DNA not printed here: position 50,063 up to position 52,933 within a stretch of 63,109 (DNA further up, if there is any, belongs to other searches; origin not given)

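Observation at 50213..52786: Full-length NrdR repressor fused in frame to class III ribonucleotide reductase NrdD in an archaeal context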

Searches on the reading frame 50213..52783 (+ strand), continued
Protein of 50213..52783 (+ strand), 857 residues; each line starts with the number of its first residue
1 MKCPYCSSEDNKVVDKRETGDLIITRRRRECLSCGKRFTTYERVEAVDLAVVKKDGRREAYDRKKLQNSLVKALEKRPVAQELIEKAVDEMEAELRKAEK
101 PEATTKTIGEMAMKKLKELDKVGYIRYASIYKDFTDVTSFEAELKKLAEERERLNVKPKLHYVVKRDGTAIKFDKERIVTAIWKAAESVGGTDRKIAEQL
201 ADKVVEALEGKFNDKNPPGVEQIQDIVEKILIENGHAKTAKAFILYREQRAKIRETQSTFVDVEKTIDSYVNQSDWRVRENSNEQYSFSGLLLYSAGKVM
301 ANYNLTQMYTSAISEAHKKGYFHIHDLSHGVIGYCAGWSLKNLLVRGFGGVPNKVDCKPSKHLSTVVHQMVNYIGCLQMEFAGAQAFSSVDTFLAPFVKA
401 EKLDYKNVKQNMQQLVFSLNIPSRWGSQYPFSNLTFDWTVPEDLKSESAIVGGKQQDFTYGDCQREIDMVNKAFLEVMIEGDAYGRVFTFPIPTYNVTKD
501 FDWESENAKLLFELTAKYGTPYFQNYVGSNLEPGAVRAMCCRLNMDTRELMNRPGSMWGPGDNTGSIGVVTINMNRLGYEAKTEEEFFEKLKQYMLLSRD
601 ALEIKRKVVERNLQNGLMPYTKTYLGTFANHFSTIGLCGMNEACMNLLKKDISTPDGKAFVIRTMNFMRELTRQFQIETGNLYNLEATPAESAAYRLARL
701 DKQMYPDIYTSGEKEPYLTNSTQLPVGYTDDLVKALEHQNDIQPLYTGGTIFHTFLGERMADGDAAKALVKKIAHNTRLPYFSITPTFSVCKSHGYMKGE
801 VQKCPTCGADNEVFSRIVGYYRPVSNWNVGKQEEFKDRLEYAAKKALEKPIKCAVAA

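Call 37: find_encoding_contigs(protein=P0071, flank=4000, max_places=1)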
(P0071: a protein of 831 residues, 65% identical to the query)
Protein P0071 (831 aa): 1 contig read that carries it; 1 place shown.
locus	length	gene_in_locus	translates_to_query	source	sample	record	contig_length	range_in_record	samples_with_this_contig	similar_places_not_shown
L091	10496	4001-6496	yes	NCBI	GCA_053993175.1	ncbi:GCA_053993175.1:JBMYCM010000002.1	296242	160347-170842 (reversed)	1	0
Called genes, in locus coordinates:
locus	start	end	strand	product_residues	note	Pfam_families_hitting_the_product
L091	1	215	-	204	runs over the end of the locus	PF00149:Metallophos, PF12850:Metallophos_2, PF14582:Metallophos_3 (weak)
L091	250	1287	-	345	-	-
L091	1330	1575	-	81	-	PF01592:NifU_N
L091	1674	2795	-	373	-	PF00266:Aminotran_5, PF00155:Aminotran_1_2 (weak), PF01041:DegT_DnrJ_EryC1 (faint), PF01212:Beta_elim_lyase (weak)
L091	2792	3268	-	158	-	-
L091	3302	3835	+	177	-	-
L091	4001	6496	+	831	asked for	PF22811:Zn_ribbon_NrdR, PF03477:ATP-cone, PF13597:NRDD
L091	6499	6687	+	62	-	PF13597:NRDD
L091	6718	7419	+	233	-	PF13353:Fer4_12 (weak), PF04055:Radical_SAM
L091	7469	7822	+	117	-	-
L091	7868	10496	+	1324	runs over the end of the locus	-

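Call 49: search_solved_structures(query=window:50693-52783:+, max_evalue=1e-10, show_alignments=1)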
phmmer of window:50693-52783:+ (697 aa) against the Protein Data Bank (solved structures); distinct sequences matched with E-value up to 1e-10: 4.
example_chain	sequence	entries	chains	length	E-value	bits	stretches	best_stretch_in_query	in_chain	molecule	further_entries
4coi_A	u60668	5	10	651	1.1e-44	155.9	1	152-674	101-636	ANAEROBIC RIBONUCLEOSIDE-TRIPHOSPHATE REDUCTASE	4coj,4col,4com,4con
4u3e_A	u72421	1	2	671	1.9e-44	155.1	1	152-674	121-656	Ribonucleoside triphosphate reductase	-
8p23_A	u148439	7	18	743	4.8e-32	114.1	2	3-255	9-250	Anaerobic ribonucleoside-triphosphate reductase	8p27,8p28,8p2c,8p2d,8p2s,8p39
9d3x_A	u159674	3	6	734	2.1e-26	95.5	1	3-246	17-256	Anaerobic ribonucleoside-triphosphate reductase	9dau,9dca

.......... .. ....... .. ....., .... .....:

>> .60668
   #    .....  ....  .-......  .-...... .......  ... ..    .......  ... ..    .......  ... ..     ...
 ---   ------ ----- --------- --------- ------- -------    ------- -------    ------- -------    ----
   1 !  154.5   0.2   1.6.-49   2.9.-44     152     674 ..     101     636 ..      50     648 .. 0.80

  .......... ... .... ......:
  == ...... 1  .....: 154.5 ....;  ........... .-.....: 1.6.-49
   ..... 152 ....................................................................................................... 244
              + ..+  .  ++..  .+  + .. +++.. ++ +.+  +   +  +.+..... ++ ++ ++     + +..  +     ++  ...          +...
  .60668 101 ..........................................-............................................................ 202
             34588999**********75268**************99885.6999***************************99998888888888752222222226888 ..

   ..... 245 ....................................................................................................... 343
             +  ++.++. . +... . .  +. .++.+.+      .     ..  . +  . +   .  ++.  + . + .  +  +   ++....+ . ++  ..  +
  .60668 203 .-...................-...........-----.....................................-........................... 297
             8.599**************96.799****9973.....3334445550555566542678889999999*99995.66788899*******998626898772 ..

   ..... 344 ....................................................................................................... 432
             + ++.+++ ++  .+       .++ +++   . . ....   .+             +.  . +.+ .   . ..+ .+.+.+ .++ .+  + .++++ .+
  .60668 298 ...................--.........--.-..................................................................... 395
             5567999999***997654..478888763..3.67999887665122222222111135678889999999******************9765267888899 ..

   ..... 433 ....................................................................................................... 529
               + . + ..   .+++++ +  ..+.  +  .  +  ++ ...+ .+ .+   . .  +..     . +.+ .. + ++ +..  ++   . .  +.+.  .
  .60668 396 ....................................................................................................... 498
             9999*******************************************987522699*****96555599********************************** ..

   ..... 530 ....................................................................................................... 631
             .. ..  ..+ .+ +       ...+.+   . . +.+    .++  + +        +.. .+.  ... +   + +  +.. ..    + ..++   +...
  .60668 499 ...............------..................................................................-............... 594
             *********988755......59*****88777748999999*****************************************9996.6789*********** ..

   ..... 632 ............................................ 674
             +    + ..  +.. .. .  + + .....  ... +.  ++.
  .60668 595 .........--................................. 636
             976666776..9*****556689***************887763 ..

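Call 53: list_cluster_members(proteins=[P0001, P0128, P0126, P0127])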
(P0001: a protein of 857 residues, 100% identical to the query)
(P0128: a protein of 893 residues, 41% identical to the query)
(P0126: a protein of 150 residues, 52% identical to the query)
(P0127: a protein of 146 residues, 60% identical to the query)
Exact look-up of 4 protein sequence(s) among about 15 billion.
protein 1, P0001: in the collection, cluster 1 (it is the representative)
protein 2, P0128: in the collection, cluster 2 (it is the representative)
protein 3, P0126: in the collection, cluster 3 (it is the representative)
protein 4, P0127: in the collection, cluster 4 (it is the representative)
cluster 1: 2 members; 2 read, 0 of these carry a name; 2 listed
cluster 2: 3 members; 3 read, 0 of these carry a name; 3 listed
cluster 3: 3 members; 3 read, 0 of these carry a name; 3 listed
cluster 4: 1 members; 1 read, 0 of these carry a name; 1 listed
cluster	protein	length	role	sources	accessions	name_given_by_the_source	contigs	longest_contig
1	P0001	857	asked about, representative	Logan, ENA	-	-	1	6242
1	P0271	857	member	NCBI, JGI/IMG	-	-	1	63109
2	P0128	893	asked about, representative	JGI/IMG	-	-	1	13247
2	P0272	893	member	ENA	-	-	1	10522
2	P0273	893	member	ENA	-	-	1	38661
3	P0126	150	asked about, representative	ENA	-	-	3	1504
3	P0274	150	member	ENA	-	-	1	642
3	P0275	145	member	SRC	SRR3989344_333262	-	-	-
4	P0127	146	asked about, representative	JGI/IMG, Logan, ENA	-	-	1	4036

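Call 62: search_protein_families(library=pfam, proteins=[L081:10626-11915:+, L085:7609-7956:+, L086:6293-6550:+], max_evalue=0.001)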
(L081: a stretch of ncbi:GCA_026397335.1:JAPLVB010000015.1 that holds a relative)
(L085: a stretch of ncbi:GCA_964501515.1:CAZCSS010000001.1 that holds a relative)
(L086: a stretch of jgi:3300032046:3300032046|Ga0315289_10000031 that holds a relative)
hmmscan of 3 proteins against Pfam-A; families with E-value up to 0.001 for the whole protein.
L081:10626-11915:+ (430 aa): 6 families
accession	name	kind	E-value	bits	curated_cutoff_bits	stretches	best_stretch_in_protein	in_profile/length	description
PF13570.13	Beta-prop_ACSF4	-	1.9e-60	205.5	133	3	100-289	61-257/329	Beta-alanine-activating enzyme, beta-propeller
PF13360.13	PQQ_2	-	3.4e-46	158.2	27.6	4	113-206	6-100/233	Outer membrane protein assembly factor BamB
PF01011.28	PQQ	-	1.2e-18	67.6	26.7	1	170-212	48-90/595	Glucose/ethanol/alcohol dehydrogenase, beta-propeller domain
PF25292.1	Beta-prop_CGLA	-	7.1e-17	62.3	26.8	1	143-202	47-109/316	Lambda-carrageenase beta-propeller domain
PF14517.12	Tachylectin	-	1.6e-06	28.5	29.8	0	178-241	90-153/230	Tachylectin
PF14435.11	SUKH-4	-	0.00014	22.5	25.5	0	84-122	63-101/179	SUKH-4 immunity protein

L085:7609-7956:+ (116 aa): 1 family
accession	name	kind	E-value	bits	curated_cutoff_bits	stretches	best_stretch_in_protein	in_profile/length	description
PF11950.13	DUF3467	-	9.1e-12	45.3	25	1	6-89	16-90/92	Protein of unknown function (DUF3467)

L086:6293-6550:+ (86 aa): 3 families
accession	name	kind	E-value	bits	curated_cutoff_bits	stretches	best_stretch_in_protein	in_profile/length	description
PF00462.30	Glutaredoxin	-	4.9e-07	30.3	22.9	1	6-55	2-53/60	Glutaredoxin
PF13098.12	Thioredoxin_2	-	2.5e-05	25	27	1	9-68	13-91/104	Thioredoxin-like domain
PF13743.12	Thioredoxin_5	-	0.00055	20.2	27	0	21-69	129-175/186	Thioredoxin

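Call 66: predict_structure(alignment_id=A1)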
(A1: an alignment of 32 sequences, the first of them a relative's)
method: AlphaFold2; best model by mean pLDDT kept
length: 857 residues; sequences in the alignment: 32
mean_pLDDT: 76.2   pTM: 0.67
mean pLDDT of the five models: 76.2, 75.0, 72.7, 69.7, 67.6
residues with pLDDT >= 90: 157; 70-90: 463; 50-70: 162; < 50: 75
segments of 3 or more residues with pLDDT < 50: 18-24, 43-47, 151-157, 255-260, 281-285, 423-430, 525-536, 556-561, 749-759, 854-857
pLDDT, mean of each block of 10 residues (from residue 1): 76 61 60 77 50 72 81 79 82 73 76 81 75 66 63 52 82 85 77 83 86 85 88 83 71 51 73 66 52 76 84 89 83 79 78 72 90 79 78 95 96 87 46 78 85 93 95 91 71 70 81 67 47 48 53 49 73 96 96 97 91 85 76 88 95 94 94 88 76 83 94 84 78 79 69 43 64 61 62 78 88 69 73 77 74 49
secondary structure, 60 per line:
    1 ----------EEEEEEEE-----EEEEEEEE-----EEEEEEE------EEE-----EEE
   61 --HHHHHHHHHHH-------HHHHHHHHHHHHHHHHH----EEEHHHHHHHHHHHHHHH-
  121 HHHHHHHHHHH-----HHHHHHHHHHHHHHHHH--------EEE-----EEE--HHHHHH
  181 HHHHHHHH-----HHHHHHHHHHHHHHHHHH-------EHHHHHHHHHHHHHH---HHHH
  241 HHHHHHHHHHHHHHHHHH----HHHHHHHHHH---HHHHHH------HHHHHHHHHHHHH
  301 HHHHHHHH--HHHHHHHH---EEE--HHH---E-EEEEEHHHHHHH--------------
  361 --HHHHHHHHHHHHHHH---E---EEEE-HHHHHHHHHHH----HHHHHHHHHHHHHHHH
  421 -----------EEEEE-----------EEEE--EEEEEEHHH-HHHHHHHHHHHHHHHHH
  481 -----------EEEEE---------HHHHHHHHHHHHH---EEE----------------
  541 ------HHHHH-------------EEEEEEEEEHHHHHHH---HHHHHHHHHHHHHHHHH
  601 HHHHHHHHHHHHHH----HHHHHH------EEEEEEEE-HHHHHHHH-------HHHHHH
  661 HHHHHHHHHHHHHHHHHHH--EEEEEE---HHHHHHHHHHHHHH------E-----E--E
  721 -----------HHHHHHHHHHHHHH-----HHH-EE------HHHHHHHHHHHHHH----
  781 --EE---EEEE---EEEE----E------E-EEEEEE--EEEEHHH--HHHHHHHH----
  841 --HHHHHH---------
elements in order (helices of 4 or more, strands of 3 or more residues): E11-18 E24-31 E37-43 E50-52 E58-60 H63-73 H81-97 E102-104 H105-119 H121-131 H137-153 E162-164 E170-172 H175-188 H194-211 H220-233 H237-258 H263-272 H276-281 H288-308 H311-318 E322-324 E335-339 H340-346 H363-377 E385-388 H390-400 H405-420 E432-436 E448-451 E454-459 H464-480 E492-496 H506-518 E522-524 H547-551 E565-573 H574-580 H584-614 H619-624 E631-638 H640-647 H655-679 E682-687 H691-704 H732-745 H763-776 E788-791 E795-798 E812-817 E820-823 H829-836 H843-848

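Call 68: search_protein_families(library=ncbifam, proteins=[P0054, P0044, P0047], max_evalue=0.00001)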
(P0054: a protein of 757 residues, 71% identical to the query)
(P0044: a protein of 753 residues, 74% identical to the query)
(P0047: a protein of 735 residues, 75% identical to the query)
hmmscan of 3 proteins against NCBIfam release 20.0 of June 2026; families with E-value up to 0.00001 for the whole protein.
P0054 (757 aa): 14 families
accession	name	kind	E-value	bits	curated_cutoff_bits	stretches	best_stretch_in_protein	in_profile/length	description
NF006126.0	PRK08270.1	equivalog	0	1052.5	548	1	52-733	3-683/684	ribonucleoside triphosphate reductase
TIGR02487.1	NrdD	equivalog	2e-163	545.1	326.35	1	169-730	1-580/581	anaerobic ribonucleoside-triphosphate reductase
NF006358.0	PRK08579.1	equivalog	3.8e-130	435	585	2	153-442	9-295/624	anaerobic ribonucleoside triphosphate reductase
NF005497.0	PRK07111.1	equivalog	1.4e-77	261.7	764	2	52-291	3-236/746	anaerobic ribonucleoside triphosphate reductase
NF006127.0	PRK08271.1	equivalog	4.6e-71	240.1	545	1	200-729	100-625/631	anaerobic ribonucleoside-triphosphate reductase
NF006732.0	PRK09263.1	equivalog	5.3e-63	213.5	657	1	53-733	4-707/712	anaerobic ribonucleoside-triphosphate reductase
TIGR02827.1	RNR_anaer_Bdell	equivalog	9.7e-53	179.6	568.3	1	206-728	79-594/596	anaerobic ribonucleoside-triphosphate reductase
NF011292.0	PRK14704.1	equivalog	5.4e-27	94.6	736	2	524-729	405-615/618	anaerobic ribonucleoside triphosphate reductase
NF005010.0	PRK06406.1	subfamily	2.2e-22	79.1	1125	1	52-157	5-111/771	vitamin B12-dependent ribonucleotide reductase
NF006207.0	PRK08332.1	equivalog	3.4e-18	64.3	2400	1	53-152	5-104/1684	vitamin B12-dependent ribonucleotide reductase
TIGR00244.1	TIGR00244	equivalog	1.3e-16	61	124.65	1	1-143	1-134/147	transcriptional regulator NrdR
NF009028.0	PRK12364.1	equivalog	1.1e-15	56.8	1377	1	53-155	2-106/842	ribonucleoside-diphosphate reductase subunit alpha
NF005544.0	PRK07207.1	equivalog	8.5e-15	53.6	965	1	51-152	33-142/965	ribonucleoside-diphosphate reductase subunit alpha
NF009029.0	PRK12365.1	equivalog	1.6e-11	42.9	1350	1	53-158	119-232/1046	ribonucleoside-diphosphate reductase subunit alpha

P0044 (753 aa): 14 families
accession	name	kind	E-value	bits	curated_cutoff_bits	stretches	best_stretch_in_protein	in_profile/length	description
NF006126.0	PRK08270.1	equivalog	0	1058.5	548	1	54-735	3-682/684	ribonucleoside triphosphate reductase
TIGR02487.1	NrdD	equivalog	3e-162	541.2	326.35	1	172-733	1-580/581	anaerobic ribonucleoside-triphosphate reductase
NF006358.0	PRK08579.1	equivalog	5.2e-126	421.3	585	2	157-445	10-295/624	anaerobic ribonucleoside triphosphate reductase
NF006127.0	PRK08271.1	equivalog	4.8e-77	259.9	545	1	209-731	106-624/631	anaerobic ribonucleoside-triphosphate reductase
NF005497.0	PRK07111.1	equivalog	9.5e-76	255.7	764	2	54-294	3-236/746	anaerobic ribonucleoside triphosphate reductase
TIGR02827.1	RNR_anaer_Bdell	equivalog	5.9e-57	193.5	568.3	1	211-731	81-594/596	anaerobic ribonucleoside-triphosphate reductase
NF006732.0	PRK09263.1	equivalog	1.7e-54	185.5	657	1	55-737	4-708/712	anaerobic ribonucleoside-triphosphate reductase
NF011292.0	PRK14704.1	equivalog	8.6e-26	90.7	736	2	527-733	405-616/618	anaerobic ribonucleoside triphosphate reductase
NF005010.0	PRK06406.1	subfamily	2.9e-22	78.7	1125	1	52-153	3-105/771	vitamin B12-dependent ribonucleotide reductase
NF006207.0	PRK08332.1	equivalog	4.4e-18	64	2400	1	53-158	3-107/1684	vitamin B12-dependent ribonucleotide reductase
NF009028.0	PRK12364.1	equivalog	1e-17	63.5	1377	1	56-184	3-131/842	ribonucleoside-diphosphate reductase subunit alpha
TIGR00244.1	TIGR00244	equivalog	5.2e-17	62.3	124.65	1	1-81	1-76/147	transcriptional regulator NrdR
NF005544.0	PRK07207.1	equivalog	1.9e-15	55.8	965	1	44-151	24-138/965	ribonucleoside-diphosphate reductase subunit alpha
NF009029.0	PRK12365.1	equivalog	5.9e-12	44.4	1350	1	47-162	111-233/1046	ribonucleoside-diphosphate reductase subunit alpha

P0047 (735 aa): 14 families
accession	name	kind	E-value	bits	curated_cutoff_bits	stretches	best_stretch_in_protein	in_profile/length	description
NF006126.0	PRK08270.1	equivalog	0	1024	548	1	47-729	2-683/684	ribonucleoside triphosphate reductase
TIGR02487.1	NrdD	equivalog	3.7e-158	527.7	326.35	1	167-726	2-580/581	anaerobic ribonucleoside-triphosphate reductase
NF006358.0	PRK08579.1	equivalog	6.8e-129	430.8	585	2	150-438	9-294/624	anaerobic ribonucleoside triphosphate reductase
NF005497.0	PRK07111.1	equivalog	8.4e-76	255.9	764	2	47-287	2-235/746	anaerobic ribonucleoside triphosphate reductase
NF006127.0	PRK08271.1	equivalog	6.5e-68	229.7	545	1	202-727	105-627/631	anaerobic ribonucleoside-triphosphate reductase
NF006732.0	PRK09263.1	equivalog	5.4e-64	216.8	657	2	48-301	3-252/712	anaerobic ribonucleoside-triphosphate reductase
TIGR02827.1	RNR_anaer_Bdell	equivalog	3.2e-47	161.4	568.3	1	203-724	79-594/596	anaerobic ribonucleoside-triphosphate reductase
NF011292.0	PRK14704.1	equivalog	2e-23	82.8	736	1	521-726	405-616/618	anaerobic ribonucleoside triphosphate reductase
NF006207.0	PRK08332.1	equivalog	3.5e-23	80.9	2400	1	47-150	3-105/1684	vitamin B12-dependent ribonucleotide reductase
NF005010.0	PRK06406.1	subfamily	4.1e-22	78.2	1125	1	47-151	4-108/771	vitamin B12-dependent ribonucleotide reductase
TIGR00244.1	TIGR00244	equivalog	3.7e-18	66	124.65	1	1-75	1-76/147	transcriptional regulator NrdR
NF009028.0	PRK12364.1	equivalog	1.5e-17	62.9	1377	1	49-154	2-110/842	ribonucleoside-diphosphate reductase subunit alpha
NF005544.0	PRK07207.1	equivalog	1.7e-16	59.2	965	1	47-151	33-144/965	ribonucleoside-diphosphate reductase subunit alpha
NF009029.0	PRK12365.1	equivalog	9.3e-14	50.3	1350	1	41-155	111-232/1046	ribonucleoside-diphosphate reductase subunit alpha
